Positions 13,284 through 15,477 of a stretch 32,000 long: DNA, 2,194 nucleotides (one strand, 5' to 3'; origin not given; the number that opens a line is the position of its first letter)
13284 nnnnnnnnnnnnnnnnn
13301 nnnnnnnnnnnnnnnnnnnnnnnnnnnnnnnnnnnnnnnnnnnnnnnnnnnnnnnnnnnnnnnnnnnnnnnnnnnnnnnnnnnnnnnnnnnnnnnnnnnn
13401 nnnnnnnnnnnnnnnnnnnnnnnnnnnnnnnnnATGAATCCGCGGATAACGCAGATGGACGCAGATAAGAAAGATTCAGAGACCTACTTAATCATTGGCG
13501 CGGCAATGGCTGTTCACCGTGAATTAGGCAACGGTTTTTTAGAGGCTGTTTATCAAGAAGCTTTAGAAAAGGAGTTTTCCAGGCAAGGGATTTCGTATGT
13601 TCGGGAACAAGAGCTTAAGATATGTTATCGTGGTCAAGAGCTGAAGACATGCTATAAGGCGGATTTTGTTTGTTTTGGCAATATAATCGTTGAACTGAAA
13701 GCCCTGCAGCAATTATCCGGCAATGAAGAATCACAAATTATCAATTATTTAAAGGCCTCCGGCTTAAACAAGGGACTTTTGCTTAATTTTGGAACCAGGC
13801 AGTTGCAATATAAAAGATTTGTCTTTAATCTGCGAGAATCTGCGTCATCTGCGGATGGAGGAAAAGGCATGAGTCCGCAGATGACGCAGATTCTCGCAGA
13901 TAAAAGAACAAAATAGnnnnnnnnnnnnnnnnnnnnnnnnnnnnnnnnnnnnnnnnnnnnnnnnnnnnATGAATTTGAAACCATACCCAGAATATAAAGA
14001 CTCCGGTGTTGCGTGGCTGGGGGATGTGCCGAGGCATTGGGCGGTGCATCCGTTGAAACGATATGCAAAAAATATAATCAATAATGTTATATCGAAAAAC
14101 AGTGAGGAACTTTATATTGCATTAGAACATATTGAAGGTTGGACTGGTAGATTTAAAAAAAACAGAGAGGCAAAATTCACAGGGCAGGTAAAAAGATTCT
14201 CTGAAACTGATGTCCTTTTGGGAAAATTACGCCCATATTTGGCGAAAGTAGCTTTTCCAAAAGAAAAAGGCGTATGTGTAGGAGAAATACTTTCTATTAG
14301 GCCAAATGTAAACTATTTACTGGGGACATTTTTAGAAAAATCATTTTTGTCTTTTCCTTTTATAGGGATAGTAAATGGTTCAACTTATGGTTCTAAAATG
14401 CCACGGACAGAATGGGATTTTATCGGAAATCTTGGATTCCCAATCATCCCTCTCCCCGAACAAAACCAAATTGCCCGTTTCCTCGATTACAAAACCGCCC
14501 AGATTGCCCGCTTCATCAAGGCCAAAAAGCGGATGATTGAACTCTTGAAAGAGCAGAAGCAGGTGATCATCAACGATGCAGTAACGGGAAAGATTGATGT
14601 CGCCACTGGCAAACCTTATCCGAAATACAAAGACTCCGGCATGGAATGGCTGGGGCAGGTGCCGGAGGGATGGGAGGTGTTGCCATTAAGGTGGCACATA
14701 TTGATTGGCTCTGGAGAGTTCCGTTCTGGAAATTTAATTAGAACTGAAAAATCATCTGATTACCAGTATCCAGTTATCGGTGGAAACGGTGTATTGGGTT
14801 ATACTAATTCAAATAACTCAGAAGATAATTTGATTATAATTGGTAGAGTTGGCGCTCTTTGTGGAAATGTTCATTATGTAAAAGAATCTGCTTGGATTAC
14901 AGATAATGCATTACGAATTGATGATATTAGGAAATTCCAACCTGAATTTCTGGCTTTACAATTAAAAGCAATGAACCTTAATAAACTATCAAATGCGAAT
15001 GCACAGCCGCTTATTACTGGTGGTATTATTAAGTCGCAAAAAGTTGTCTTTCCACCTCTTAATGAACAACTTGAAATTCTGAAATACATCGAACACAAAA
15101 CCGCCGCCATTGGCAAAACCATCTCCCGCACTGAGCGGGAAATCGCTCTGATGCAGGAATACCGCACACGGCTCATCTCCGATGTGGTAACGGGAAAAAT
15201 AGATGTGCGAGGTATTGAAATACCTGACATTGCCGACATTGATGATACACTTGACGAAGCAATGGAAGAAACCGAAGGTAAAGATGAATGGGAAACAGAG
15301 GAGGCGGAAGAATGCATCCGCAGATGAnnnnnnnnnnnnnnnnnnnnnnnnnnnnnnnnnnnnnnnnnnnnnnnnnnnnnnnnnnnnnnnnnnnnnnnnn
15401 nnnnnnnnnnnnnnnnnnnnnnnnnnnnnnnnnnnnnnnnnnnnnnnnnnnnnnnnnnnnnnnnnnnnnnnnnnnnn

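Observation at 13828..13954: Perfect 28-bp palindrome and a gene-less mini cassette immediately upstream of hsdS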

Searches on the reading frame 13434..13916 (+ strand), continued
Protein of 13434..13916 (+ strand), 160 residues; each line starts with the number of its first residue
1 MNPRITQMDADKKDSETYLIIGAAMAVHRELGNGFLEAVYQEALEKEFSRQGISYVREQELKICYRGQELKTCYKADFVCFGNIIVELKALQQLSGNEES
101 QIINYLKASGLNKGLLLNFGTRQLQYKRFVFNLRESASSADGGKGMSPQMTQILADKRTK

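Call 63: search_protein_families(library=padloc, proteins=[window:13434-13859:+], max_evalue=0.01)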
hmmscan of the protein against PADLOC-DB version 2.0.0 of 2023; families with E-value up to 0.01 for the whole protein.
window:13434-13859:+ (142 aa): 0 families

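Call 64: search_protein_families(library=phrogs, proteins=[window:13434-13859:+], max_evalue=0.001)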
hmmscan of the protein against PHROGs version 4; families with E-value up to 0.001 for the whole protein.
window:13434-13859:+ (142 aa): 0 families

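Call 68: find_related_loci(query=A3, collection=metagenome_contigs, flank=2500)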
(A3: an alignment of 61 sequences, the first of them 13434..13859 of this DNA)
Query A3 (142 aa) in metagenome_contigs; peptide patterns used: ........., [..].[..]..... (x = any residue, [..] = any of these).
600 stretches matched a pattern (row limit reached: there are more); 561 encode a relative of the query (tblastn E <= 1e-3); the best 80 are kept; 80 distinct loci.
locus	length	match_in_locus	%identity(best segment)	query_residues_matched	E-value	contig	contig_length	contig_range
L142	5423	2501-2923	77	1-141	2e-70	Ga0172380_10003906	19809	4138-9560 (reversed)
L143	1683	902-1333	71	1-141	7e-70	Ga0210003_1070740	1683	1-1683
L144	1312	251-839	67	1-142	6e-67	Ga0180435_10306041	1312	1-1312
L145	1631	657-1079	69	3-141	1e-62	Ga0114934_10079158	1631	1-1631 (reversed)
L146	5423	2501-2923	67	1-139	3e-60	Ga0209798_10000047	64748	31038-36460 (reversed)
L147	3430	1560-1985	68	2-141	3e-60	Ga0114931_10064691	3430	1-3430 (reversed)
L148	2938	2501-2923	65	1-141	2e-60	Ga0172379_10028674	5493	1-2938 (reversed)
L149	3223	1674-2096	68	2-141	7e-60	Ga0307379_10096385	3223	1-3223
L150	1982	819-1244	64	2-141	7e-61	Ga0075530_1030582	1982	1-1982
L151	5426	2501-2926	62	2-141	4e-59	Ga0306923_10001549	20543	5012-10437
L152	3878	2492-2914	67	2-141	5e-58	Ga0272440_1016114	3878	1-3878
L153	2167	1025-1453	63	1-142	1e-57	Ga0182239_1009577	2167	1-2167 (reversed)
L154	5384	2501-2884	68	13-140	1e-54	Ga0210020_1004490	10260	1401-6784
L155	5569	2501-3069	62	2-141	3e-54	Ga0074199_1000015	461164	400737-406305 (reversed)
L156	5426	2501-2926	58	1-141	1e-53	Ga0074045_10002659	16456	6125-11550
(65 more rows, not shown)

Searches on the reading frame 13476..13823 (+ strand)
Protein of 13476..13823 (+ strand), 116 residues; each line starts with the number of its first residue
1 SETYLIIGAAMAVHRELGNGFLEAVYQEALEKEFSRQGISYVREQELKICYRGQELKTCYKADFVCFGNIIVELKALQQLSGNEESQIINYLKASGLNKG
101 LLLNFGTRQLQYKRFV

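Call 47: search_protein_representatives(protein=window:13476-13823:+)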
Query: 116 residues. Proteins with E-value up to 0.001 (for the whole library): 13724; up to 1e-10: 3466; up to 1e-30: 43. The best 150 are listed.
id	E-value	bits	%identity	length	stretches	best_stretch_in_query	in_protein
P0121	3.5e-42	159.2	65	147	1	2-116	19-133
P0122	2.9e-38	146.6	63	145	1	2-116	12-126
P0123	8.7e-38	145.1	57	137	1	2-116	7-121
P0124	9.8e-38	144.9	61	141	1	3-116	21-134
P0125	3.3e-37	143.2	62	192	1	2-116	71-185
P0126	4.5e-37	142.8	57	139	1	2-116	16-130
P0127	1.5e-36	141.1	72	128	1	17-116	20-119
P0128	2.1e-36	140.6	58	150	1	3-115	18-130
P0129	4.3e-36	139.6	59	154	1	1-116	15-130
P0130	3.6e-35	136.6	58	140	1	2-116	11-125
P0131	3.9e-35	136.5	61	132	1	11-111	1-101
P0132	4.9e-35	136.2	60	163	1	1-116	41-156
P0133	2.3e-34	134.1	58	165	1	2-116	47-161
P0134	2.4e-34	134.0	60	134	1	2-115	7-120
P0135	4.3e-34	133.2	38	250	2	4-114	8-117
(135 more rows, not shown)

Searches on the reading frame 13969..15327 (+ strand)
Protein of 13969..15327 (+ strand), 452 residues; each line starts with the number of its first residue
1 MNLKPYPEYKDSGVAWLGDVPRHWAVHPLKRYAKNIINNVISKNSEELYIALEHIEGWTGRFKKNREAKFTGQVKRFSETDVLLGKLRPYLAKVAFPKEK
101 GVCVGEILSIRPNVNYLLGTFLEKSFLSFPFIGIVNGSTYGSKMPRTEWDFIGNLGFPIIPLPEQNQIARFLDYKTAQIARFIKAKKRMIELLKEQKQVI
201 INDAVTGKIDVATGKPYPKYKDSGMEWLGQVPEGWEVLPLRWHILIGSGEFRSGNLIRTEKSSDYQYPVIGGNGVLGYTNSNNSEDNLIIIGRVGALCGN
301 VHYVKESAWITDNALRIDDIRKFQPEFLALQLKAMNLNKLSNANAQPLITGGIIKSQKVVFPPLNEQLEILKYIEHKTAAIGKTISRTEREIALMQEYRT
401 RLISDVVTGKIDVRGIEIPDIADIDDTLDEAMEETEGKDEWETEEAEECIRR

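Call 9: search_protein_families(library=pfam, proteins=[window:13969-15327:+])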
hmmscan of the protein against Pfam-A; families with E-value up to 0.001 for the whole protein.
window:13969-15327:+ (452 aa): 1 family
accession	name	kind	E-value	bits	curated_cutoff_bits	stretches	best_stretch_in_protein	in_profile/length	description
PF01420.25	Methylase_S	-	1e-17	65.3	22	1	250-379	14-154/168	Type I restriction modification DNA specificity domain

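Call 21: find_encoding_contigs(protein=window:13969-15327:+, flank=10000, max_places=6)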
Protein window:13969-15327:+ (452 aa): 19 contigs read that carry it; 6 places shown.
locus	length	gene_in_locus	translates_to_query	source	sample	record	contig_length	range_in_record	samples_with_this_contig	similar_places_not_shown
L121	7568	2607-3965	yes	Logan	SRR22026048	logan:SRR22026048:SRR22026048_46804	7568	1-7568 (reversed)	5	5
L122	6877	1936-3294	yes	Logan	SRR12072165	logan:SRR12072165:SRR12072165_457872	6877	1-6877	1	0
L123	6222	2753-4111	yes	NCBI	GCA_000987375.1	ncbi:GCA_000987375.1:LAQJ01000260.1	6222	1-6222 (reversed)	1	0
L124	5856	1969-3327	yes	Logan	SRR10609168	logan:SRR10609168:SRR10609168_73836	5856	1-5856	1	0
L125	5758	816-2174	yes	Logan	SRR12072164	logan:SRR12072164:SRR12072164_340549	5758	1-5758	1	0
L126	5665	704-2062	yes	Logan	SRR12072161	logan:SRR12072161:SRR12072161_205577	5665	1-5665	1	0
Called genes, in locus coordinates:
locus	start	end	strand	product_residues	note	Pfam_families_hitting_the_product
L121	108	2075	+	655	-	PF12161:HsdM_N, PF02384:N6_Mtase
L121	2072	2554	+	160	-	PF13366:PDDEXK_3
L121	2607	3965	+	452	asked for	PF01420:Methylase_S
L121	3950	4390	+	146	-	PF13366:PDDEXK_3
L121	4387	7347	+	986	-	PF04313:HSDR_N, PF00270:DEAD (weak), PF04851:ResIII, PF18766:SWI2_SNF2, PF22679:T1R_D3-like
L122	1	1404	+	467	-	?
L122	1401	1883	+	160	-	PF13366:PDDEXK_3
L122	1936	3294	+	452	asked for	PF01420:Methylase_S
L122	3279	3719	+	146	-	PF13366:PDDEXK_3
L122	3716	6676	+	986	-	PF04313:HSDR_N, PF00270:DEAD (weak), PF04851:ResIII, PF18766:SWI2_SNF2, PF22679:T1R_D3-like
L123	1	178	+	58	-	?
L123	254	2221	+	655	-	PF12161:HsdM_N, PF02384:N6_Mtase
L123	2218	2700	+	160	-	PF13366:PDDEXK_3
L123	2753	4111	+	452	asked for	PF01420:Methylase_S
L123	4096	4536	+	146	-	PF13366:PDDEXK_3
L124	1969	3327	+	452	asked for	PF01420:Methylase_S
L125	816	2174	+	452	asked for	PF01420:Methylase_S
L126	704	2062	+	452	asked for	PF01420:Methylase_S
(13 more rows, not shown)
